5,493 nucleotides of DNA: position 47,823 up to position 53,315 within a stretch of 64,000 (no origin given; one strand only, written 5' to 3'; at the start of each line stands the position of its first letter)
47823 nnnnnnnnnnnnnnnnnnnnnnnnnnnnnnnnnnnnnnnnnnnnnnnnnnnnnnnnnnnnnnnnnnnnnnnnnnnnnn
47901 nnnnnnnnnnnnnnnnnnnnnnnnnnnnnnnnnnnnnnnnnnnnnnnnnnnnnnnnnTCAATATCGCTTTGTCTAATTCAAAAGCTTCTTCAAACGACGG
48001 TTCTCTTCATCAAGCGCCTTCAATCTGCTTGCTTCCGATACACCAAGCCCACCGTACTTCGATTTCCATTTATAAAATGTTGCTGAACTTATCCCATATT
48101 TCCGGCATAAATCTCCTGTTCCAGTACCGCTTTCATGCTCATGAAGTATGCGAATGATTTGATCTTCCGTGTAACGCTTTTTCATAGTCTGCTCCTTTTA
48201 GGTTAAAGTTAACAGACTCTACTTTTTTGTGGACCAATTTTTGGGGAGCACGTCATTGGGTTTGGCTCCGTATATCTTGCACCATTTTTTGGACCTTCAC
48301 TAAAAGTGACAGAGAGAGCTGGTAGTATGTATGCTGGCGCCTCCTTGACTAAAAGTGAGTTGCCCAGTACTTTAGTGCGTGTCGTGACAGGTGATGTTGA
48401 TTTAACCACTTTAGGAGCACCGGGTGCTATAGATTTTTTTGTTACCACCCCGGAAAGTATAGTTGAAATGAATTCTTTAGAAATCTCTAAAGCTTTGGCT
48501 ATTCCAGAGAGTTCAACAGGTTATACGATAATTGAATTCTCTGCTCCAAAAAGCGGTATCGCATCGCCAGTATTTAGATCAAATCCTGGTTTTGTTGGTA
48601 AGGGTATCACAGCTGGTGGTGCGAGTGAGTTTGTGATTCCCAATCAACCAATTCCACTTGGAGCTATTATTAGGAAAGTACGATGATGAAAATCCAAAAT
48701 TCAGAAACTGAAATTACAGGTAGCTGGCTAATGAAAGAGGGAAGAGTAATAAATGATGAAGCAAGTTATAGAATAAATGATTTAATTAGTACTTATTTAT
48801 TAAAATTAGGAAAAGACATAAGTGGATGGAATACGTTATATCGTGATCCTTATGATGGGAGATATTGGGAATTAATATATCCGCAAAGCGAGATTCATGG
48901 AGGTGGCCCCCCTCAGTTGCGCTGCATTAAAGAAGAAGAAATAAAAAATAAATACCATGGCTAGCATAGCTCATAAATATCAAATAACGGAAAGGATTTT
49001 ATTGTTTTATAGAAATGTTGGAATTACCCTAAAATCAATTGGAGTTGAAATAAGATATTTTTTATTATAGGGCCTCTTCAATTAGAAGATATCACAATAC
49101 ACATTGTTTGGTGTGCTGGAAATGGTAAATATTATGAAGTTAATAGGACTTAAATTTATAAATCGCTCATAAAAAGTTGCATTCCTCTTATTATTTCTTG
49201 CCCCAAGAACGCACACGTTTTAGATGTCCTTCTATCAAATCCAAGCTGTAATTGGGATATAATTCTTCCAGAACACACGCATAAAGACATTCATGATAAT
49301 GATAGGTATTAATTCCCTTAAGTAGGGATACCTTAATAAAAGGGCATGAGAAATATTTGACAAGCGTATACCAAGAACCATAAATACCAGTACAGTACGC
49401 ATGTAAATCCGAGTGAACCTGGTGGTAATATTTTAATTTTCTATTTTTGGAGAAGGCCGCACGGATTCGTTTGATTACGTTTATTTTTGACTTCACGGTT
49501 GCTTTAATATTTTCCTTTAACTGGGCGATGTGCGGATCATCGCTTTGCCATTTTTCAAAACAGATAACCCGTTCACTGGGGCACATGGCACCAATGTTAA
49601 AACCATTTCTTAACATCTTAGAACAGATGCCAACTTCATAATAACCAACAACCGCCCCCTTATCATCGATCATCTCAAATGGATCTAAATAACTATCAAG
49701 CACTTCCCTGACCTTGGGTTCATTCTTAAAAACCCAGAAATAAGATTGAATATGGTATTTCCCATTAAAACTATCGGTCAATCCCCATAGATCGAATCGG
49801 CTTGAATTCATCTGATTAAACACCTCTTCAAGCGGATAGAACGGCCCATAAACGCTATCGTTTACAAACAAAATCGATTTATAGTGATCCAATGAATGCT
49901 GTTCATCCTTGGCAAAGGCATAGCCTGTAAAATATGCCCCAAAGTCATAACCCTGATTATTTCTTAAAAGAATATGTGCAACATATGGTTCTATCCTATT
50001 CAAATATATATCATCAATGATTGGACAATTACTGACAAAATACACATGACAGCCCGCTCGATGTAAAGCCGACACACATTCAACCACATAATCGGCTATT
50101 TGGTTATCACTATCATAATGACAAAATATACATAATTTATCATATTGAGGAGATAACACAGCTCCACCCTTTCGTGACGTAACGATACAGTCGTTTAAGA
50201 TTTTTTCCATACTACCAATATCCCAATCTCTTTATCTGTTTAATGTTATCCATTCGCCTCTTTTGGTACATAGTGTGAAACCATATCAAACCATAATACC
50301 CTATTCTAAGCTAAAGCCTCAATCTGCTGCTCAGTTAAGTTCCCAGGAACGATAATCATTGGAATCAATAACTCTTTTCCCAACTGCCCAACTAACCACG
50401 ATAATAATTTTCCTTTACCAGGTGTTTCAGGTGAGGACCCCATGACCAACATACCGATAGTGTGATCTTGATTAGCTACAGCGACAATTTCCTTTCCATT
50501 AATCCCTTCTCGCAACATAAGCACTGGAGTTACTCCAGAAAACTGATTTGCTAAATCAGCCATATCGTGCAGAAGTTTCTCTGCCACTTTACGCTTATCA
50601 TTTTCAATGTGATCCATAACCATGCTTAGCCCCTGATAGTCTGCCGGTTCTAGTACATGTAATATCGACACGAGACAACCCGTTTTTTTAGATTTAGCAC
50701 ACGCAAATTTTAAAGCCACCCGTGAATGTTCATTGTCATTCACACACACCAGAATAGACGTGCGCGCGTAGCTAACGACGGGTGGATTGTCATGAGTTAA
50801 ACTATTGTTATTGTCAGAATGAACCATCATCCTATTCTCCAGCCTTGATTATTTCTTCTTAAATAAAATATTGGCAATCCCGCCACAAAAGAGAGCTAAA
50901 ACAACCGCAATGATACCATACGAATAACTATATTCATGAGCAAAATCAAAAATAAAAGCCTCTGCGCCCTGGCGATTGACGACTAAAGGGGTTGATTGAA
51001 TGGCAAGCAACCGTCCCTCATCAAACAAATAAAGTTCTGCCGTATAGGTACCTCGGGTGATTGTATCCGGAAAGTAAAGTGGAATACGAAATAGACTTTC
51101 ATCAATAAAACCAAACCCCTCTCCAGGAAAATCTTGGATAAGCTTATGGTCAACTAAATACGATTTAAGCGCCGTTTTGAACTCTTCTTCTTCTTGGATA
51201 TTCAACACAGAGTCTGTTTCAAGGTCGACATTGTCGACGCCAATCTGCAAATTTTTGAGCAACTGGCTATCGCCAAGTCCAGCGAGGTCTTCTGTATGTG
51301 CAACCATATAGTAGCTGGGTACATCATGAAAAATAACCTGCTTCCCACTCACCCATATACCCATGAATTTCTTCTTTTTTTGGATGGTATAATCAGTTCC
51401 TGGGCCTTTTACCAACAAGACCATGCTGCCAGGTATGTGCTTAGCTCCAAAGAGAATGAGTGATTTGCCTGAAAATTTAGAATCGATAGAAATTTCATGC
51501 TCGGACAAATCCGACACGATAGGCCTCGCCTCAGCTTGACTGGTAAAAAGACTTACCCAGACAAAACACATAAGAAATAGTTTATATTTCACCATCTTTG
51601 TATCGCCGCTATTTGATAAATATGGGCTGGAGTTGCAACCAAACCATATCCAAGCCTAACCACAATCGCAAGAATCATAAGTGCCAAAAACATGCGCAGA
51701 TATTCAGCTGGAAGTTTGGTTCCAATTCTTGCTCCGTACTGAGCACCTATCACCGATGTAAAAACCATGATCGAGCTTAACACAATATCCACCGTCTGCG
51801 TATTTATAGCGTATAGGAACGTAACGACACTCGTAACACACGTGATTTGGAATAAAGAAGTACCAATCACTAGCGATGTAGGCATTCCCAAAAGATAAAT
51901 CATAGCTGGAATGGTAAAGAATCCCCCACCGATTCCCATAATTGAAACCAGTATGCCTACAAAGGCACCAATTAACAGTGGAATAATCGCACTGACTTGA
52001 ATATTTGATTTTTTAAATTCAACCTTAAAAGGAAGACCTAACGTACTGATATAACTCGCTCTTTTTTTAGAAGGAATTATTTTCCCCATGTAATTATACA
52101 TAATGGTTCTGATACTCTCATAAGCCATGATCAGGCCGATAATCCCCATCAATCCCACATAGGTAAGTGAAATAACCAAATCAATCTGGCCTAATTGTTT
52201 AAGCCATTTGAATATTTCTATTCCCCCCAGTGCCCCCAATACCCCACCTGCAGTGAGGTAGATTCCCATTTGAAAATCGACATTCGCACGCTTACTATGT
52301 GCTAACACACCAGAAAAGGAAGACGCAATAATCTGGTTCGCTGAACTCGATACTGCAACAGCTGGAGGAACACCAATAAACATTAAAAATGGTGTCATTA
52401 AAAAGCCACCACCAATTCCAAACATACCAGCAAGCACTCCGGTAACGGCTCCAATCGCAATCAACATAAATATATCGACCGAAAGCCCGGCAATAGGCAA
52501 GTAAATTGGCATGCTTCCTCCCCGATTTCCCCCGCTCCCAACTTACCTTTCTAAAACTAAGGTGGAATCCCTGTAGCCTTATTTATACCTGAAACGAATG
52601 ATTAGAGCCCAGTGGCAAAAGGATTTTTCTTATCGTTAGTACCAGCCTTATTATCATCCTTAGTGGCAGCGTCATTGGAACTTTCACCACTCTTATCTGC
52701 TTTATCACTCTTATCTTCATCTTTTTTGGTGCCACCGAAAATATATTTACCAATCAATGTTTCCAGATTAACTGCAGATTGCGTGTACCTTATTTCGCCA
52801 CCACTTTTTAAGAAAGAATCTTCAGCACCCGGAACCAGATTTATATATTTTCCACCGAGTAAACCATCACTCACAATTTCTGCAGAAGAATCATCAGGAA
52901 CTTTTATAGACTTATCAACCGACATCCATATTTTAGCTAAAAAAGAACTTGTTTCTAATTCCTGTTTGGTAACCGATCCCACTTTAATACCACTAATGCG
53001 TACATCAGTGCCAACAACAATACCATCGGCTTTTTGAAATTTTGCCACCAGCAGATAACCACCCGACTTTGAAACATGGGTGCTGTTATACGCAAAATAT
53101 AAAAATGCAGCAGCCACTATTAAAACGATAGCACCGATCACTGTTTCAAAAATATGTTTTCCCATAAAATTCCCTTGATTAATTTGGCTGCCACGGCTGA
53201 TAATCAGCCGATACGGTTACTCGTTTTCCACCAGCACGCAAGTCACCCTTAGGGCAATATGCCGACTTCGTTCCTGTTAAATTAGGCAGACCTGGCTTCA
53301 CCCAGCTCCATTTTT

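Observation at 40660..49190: Accessory island: gutted CDI/two-partner-secretion polymorphic-toxin locus with three toxin-immunity cassettes and no transporter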

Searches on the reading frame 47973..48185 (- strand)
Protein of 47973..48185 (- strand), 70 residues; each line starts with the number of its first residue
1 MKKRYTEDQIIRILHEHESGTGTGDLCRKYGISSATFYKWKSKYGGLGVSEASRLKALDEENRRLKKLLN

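Call 22: search_protein_families(library=pfam, max_evalue=1, proteins=[window:47973-48185:-])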
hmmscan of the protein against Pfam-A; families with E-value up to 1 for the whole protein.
window:47973-48185:- (70 aa): 10 families
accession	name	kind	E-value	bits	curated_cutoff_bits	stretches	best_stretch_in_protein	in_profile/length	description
PF01527.26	HTH_Tnp_1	-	3.2e-22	79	24.1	1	2-70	4-75/75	Transposase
PF13518.12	HTH_28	-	3.6e-06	27.4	25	1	12-49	4-41/52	Helix-turn-helix domain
PF13384.12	HTH_23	-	0.00017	21.8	24.6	1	6-46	3-45/50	Homeodomain-like domain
PF13022.12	HTH_Tnp_1_2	-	0.00029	21.4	27.9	1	8-43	13-49/122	Helix-turn-helix of insertion element transposase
PF02796.21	HTH_7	-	0.00033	21.2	23.8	1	2-42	3-43/45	Helix-turn-helix domain of resolvase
PF13551.12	HTH_29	-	0.0013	19.2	28.1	1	12-49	3-41/64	Winged helix-turn helix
PF01710.22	HTH_Tnp_IS630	-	0.02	15.4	21.3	1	5-60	3-58/119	Transposase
PF05225.22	HTH_psq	-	0.036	14.2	20.4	1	19-42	14-38/45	helix-turn-helix, Psq domain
PF13443.12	HTH_26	-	0.041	14.6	22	1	23-42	13-32/63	Cro/C1-type HTH DNA-binding domain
PF23125.1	Xre-MbcA-ParS_M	-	0.19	11.9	27.8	1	22-44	3-25/51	Antitoxin Xre/MbcA/ParS-like, middle domain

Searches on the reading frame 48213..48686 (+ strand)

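Call 3: search_protein_families(library=pfam, max_evalue=0.01, proteins=[window:48306-48686:+])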
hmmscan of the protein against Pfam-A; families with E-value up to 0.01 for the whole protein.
window:48306-48686:+ (126 aa): 1 family
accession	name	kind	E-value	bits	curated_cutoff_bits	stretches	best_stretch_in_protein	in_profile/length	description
PF15520.11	Ntox10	-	5.1e-43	147.6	26.8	1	4-125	70-192/193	Novel toxin 10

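Call 22: search_protein_families(library=pfam, max_evalue=1, proteins=[window:48213-48686:+])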
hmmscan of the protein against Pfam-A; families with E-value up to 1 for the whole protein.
window:48213-48686:+ (157 aa): 1 family
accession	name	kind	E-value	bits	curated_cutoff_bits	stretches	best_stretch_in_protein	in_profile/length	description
PF15520.11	Ntox10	-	6.1e-43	147.4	26.8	1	32-156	67-192/193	Novel toxin 10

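Call 45: search_protein_families(library=ncbifam, max_evalue=1, proteins=[window:48213-48686:+])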
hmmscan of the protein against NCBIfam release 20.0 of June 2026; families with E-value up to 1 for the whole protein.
window:48213-48686:+ (157 aa): 0 families

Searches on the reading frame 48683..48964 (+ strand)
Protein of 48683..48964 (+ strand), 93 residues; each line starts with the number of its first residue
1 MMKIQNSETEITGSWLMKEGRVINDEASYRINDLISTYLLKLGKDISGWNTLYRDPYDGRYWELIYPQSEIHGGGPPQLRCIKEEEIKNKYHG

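Call 3: search_protein_families(library=pfam, max_evalue=0.01, proteins=[window:48683-48964:+])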
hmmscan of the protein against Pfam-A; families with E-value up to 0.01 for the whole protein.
window:48683-48964:+ (93 aa): 1 family
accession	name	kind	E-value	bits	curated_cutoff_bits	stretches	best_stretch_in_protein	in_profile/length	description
PF15590.11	Imm27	-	8e-22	77.4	27.3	1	18-83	2-67/67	Immunity protein 27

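Call 9: find_encoding_contigs(protein=window:48683-48964:+, flank=10000, max_places=6)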
Protein window:48683-48964:+ (93 aa): no gene with exactly this product is on record in the collection.

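Call 45: search_protein_families(library=ncbifam, max_evalue=1, proteins=[window:48683-48964:+])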
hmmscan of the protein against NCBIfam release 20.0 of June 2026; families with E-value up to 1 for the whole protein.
window:48683-48964:+ (93 aa): 0 families

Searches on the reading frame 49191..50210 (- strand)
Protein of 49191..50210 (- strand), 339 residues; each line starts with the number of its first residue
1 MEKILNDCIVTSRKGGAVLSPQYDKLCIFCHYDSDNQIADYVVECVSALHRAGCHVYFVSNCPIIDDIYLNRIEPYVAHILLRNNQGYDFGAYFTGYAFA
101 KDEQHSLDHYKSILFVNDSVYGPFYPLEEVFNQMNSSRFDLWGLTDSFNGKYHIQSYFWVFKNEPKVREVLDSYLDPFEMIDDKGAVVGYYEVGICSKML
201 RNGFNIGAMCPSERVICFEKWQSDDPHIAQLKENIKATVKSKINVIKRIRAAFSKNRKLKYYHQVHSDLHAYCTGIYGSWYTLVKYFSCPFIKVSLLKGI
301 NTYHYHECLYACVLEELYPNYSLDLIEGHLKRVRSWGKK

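Call 22: search_protein_families(library=pfam, max_evalue=1, proteins=[window:49191-50210:-])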
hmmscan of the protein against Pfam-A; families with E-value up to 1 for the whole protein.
window:49191-50210:- (339 aa): 1 family
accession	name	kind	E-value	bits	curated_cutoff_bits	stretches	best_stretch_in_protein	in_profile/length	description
PF05045.17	RgpF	-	2e-26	93.2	25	1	58-256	3-200/503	Rhamnan synthesis protein F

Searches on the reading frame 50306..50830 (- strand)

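Call 75: search_protein_families(library=pfam, max_evalue=0.00001, proteins=[window:50306-50830:-])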
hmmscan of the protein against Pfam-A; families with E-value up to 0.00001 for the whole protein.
window:50306-50830:- (174 aa): 1 family
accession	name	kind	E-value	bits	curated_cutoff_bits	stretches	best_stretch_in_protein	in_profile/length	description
PF00582.32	Usp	-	4.5e-13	50.4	24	1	25-150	4-129/141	Universal stress protein family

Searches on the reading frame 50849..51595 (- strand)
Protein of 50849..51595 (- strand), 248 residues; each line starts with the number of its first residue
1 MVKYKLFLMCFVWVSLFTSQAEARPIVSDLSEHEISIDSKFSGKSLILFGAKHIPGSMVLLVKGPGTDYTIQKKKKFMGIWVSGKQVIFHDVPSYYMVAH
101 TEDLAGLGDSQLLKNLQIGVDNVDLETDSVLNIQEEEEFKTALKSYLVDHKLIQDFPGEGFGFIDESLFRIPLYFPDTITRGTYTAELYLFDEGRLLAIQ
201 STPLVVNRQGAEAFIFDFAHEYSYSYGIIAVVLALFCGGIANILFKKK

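Call 75: search_protein_families(library=pfam, max_evalue=0.00001, proteins=[window:50849-51595:-])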
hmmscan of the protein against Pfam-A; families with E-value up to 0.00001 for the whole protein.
window:50849-51595:- (248 aa): 1 family
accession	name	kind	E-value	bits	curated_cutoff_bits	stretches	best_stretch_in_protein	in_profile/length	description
PF09608.15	Alph_Pro_TM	-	5.4e-54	183.8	24.5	1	26-247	2-227/227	Putative transmembrane protein (Alph_Pro_TM)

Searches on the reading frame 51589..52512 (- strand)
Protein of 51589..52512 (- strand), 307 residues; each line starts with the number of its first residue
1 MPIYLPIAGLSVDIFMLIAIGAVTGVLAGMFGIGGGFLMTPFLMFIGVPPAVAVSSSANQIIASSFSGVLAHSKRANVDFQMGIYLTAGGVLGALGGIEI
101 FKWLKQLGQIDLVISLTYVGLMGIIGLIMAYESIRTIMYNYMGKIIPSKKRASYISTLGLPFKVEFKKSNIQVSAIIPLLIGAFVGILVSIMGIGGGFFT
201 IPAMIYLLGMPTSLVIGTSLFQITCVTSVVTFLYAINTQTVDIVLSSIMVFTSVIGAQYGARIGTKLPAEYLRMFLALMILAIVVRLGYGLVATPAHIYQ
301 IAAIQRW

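Call 75: search_protein_families(library=pfam, max_evalue=0.00001, proteins=[window:51589-52512:-])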
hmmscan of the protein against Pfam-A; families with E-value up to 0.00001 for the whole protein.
window:51589-52512:- (307 aa): 1 family
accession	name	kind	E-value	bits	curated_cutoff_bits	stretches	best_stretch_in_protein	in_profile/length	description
PF01925.25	TauE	-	2e-47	162.3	32.6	1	17-287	1-237/237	Sulfite exporter TauE/SafE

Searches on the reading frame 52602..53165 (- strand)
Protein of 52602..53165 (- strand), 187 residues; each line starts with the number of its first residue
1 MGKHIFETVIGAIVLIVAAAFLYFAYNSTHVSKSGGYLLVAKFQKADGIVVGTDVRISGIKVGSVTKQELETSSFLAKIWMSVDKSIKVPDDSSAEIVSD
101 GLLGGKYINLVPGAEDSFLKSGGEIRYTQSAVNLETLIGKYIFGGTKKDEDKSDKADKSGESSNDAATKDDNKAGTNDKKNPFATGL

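Call 75: search_protein_families(library=pfam, max_evalue=0.00001, proteins=[window:52602-53165:-])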
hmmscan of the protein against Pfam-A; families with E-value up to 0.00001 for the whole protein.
window:52602-53165:- (187 aa): 1 family
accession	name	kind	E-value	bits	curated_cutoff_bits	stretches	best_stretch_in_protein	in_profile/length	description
PF02470.25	MlaD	-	2.4e-20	73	25.1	1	36-113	2-81/81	MlaD protein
